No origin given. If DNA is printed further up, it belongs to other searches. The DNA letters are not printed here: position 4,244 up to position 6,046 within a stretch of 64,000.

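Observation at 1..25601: A 25-kb rhamnose-glycan utilisation supercluster that ties a GH78 rhamnosidase, surface beta-helix enzymes, an ATPase-less ABC importer, an orphan MsmX-type ATPase and rhaBAD into one functional unit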

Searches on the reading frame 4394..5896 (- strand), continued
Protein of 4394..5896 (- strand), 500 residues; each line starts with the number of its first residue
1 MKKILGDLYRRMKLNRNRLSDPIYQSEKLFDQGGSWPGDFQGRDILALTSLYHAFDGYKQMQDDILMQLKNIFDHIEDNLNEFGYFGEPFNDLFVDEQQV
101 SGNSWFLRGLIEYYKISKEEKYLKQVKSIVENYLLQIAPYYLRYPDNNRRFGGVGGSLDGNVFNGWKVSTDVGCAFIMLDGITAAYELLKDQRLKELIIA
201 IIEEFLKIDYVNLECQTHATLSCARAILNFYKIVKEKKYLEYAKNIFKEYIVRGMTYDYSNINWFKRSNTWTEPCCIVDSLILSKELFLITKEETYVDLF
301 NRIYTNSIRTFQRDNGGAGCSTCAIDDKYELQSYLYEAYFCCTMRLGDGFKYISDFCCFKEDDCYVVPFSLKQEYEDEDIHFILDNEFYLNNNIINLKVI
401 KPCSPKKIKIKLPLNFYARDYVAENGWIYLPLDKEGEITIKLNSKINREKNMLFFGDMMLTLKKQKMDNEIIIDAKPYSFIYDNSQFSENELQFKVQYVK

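Call 32: find_encoding_contigs(protein=P0082, flank=10000, max_places=2)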
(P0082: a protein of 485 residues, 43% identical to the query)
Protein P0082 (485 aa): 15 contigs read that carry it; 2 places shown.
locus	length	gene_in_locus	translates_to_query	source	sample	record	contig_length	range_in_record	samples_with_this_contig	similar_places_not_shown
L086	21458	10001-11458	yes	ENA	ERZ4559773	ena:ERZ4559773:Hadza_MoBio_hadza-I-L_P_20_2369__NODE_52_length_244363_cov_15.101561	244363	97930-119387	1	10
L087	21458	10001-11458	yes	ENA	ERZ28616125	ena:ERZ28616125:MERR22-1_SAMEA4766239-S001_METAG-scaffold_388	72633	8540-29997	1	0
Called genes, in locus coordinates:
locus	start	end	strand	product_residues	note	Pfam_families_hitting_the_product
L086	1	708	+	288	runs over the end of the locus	PF00528:BPD_transp_1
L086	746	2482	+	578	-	-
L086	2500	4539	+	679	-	-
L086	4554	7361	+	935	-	PF13229:Beta_helix (faint)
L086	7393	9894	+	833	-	-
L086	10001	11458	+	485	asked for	PF07944:Beta-AFase-like_GH127_cat (faint)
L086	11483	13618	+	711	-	PF17389:Bac_rhamnosid6H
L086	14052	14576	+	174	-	-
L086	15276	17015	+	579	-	PF06580:His_kinase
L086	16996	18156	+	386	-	PF00072:Response_reg, PF00165:HTH_AraC (faint), PF12833:HTH_18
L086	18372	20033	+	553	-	-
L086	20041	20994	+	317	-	PF00528:BPD_transp_1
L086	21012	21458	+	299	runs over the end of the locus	PF00528:BPD_transp_1 (weak)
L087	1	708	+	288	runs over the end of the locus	PF00528:BPD_transp_1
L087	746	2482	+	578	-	-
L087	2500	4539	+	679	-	-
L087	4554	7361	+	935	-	PF13229:Beta_helix (faint)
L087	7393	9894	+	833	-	-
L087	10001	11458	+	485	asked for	PF07944:Beta-AFase-like_GH127_cat (faint)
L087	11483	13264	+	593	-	-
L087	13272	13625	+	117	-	-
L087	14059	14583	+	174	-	-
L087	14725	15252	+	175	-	-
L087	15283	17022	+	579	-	PF06580:His_kinase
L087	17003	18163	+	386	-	PF00072:Response_reg, PF00165:HTH_AraC (faint), PF12833:HTH_18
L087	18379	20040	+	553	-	-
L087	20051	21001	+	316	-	PF00528:BPD_transp_1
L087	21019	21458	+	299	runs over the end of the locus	PF00528:BPD_transp_1 (weak)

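Call 49: search_solved_structures(query=A1, max_evalue=0.1, show_alignments=2)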
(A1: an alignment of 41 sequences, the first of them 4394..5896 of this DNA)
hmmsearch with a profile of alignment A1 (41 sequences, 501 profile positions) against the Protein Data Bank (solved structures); distinct sequences matched with E-value up to 0.1: 11.
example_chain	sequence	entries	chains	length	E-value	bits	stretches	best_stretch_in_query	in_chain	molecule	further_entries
4bok_A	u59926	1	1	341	0.00018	23.9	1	226-307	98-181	ALPHA-1,6-MANNANASE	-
4boj_A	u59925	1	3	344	0.0002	23.8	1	226-307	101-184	ALPHA-1,6-MANNANASE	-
4d4a_A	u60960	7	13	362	0.0002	23.8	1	226-307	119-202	ALPHA-1,6-MANNANASE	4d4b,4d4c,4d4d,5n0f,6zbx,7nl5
5agd_A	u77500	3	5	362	0.00021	23.7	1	226-307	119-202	ALPHA-1,6-MANNANASE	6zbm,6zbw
6ex6_B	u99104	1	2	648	0.00043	22.7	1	233-414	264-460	Six-hairpin glycosidase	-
5m77_A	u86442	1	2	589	0.00051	22.4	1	226-306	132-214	Alpha-1,6-mannanase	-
8k7y_A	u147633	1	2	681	0.00053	22.4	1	273-437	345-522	beta1,3-L-arabinofuranoside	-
8k7x_A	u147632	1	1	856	0.0007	22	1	273-437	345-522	beta-L-arabinofuranosidase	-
4mu9_A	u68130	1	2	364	0.00074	21.9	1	229-304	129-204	Glycoside hydrolase family 73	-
6u4z_A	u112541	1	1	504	0.0074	18.6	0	228-299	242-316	Alpha-1,6-mannanase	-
4v1r_A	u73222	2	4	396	0.011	18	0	94-127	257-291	ALPHA-1,6-MANNANASE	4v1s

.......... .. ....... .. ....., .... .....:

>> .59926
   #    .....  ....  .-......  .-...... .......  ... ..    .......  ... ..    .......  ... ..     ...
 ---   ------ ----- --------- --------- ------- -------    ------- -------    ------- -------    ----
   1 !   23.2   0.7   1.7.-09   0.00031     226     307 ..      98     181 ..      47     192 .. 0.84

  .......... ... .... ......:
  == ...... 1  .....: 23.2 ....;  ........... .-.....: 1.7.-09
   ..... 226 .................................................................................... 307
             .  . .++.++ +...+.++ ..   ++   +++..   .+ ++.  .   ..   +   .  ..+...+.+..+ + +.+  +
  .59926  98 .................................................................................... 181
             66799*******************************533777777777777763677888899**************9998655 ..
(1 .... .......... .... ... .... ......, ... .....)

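Call 59: predict_structure(alignment_id=A1)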
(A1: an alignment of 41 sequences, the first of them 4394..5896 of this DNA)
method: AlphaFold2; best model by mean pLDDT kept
length: 500 residues; sequences in the alignment: 41
mean_pLDDT: 94.7   pTM: 0.94
mean pLDDT of the five models: 94.7, 94.1, 94.0, 94.0, 93.0
residues with pLDDT >= 90: 441; 70-90: 57; 50-70: 2; < 50: 0
segments of 3 or more residues with pLDDT < 50: none
pLDDT, mean of each block of 10 residues (from residue 1): 96 98 93 89 98 97 98 96 97 94 98 98 98 97 88 75 91 95 98 98 96 94 98 98 98 95 90 93 98 97 96 95 91 88 95 96 95 96 96 96 93 94 94 96 93 95 92 95 95 93
secondary structure, 60 per line:
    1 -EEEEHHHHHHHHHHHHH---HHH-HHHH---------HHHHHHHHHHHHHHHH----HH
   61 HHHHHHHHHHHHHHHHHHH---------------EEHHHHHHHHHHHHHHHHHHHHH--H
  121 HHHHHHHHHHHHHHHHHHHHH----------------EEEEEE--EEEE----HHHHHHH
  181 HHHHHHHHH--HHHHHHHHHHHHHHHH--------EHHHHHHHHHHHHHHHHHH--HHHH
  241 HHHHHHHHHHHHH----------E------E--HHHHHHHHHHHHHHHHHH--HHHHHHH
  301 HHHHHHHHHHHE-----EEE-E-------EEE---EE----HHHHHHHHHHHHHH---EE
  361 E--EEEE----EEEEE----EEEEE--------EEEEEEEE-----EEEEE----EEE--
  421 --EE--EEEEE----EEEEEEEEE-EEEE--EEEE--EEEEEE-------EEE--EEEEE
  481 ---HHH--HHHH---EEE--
elements in order: E2-5 H6-18 H26-29 H39-54 H59-79 H97-117 H120-141 E158-163 E166-169 H174-189 H192-207 H217-234 H237-253 H274-291 H294-311 E318-320 E330-332 H342-355 E359-361 E364-367 E372-376 E381-385 E394-401 E407-411 E416-418 E427-431 E436-444 E446-449 E452-455 E458-463 E471-473 E476-480 H489-492 E496-498

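Call 62: fold_search(model_id=the predicted structure, library=pdb)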
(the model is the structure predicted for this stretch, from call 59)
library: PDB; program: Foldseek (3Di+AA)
matches with E <= 10: 869; with E <= 0.001: 118
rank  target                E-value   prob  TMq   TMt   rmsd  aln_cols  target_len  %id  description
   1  3wkx                  3.5e-14  1.00  0.62  0.49   7.8       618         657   10  Crystal structure of GH127 beta-L-arabinofuranosidase HypBA1 from Bifidobacterium longum arabinose complex form (released 2014-04-30)
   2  3wrg                  4.1e-14  1.00  0.56  0.45  10.1       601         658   10  The complex structure of HypBA1 with L-arabinose (released 2014-09-03)
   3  8k7x                  4.9e-14  1.00  0.63  0.49   8.4       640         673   13  Crystal structure of GH146 beta-L-arabinofuranosidase Bll3HypBA1 (amino acids 380-1223) in complex with Tris (released 2024-02-21)
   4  8k7y_A                6.2e-14  1.00  0.63  0.49   8.8       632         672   13  Crystal structure of GH146 beta-L-arabinofuranosidase Bll3HypBA1 (amino acids 380-1051), ligand-free form (released 2024-02-21)
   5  3wrf                  6.9e-14  1.00  0.60  0.49   7.9       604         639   10  The crystal structure of native HypBA1 from Bifidobacterium longum JCM 1217 (released 2014-09-03)
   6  8qf2                  1.5e-13  1.00  0.62  0.49   7.9       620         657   10  Beta-L-Arabinofurano-cyclitol Aziridines are Cysteine-directed Broad-spectrum Inhibitors and Activity-based Probes for R (released 2023-12-13)
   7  4qjy_A                1.9e-13  1.00  0.60  0.49   8.0       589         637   10  Crystal structure of native Ara127N, a GH127 beta-L-arabinofuranosidase from Geobacillus Stearothermophilus T6 (released 2015-06-10)
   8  7exw                  3.5e-13  1.00  0.62  0.50   7.8       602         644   11  GH127 beta-L-arabinofuranosidase HypBA1 covalently complexed with alpha-L-arabinofuranosylamide (released 2021-11-17)
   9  4qk0_A                4.2e-13  1.00  0.60  0.49   8.1       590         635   11  Crystal structure of Ara127N-Se, a GH127 beta-L-arabinofuranosidase from Geobacillus Stearothermophilus T6 (released 2015-06-10)
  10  7exu                  4.4e-13  1.00  0.62  0.50   7.6       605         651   10  GH127 beta-L-arabinofuranosidase HypBA1 E322Q mutant complexed with p-nitrophenyl beta-L-arabinofuranoside (released 2021-11-17)
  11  7dif                  5.9e-13  1.00  0.58  0.46   8.9       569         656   10  GH127 beta-L-arabinofuranosidase HypBA1 covalently complexed with beta-L-arabinofuranose-configured cyclophellitol at 1. (released 2021-01-27)
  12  3wre                  1.0e-12  1.00  0.59  0.49   8.2       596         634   10  The crystal structure of native HypBA1 from Bifidobacterium longum JCM 1217 (released 2014-09-03)
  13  3wkw                  1.3e-12  1.00  0.58  0.47   9.4       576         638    9  Crystal structure of GH127 beta-L-arabinofuranosidase HypBA1 from Bifidobacterium longum ligand free form (released 2014-04-30)
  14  7exv                  2.0e-12  1.00  0.61  0.49   8.4       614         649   11  GH127 beta-L-arabinofuranosidase HypBA1 covalently complexed with beta-L-arabinofuranoylamide (released 2021-11-17)
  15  6yqh                  3.4e-12  1.00  0.65  0.44   6.4       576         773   12  GH146 beta-L-arabinofuranosidase bound to covalent inhibitor (released 2021-01-27)
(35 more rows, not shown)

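Call 73: search_solved_structures(query=L081:14686-16086:+, max_evalue=0.01)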
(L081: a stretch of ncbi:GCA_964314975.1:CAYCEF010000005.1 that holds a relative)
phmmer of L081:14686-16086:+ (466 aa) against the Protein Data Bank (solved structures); distinct sequences matched with E-value up to 0.01: 0.
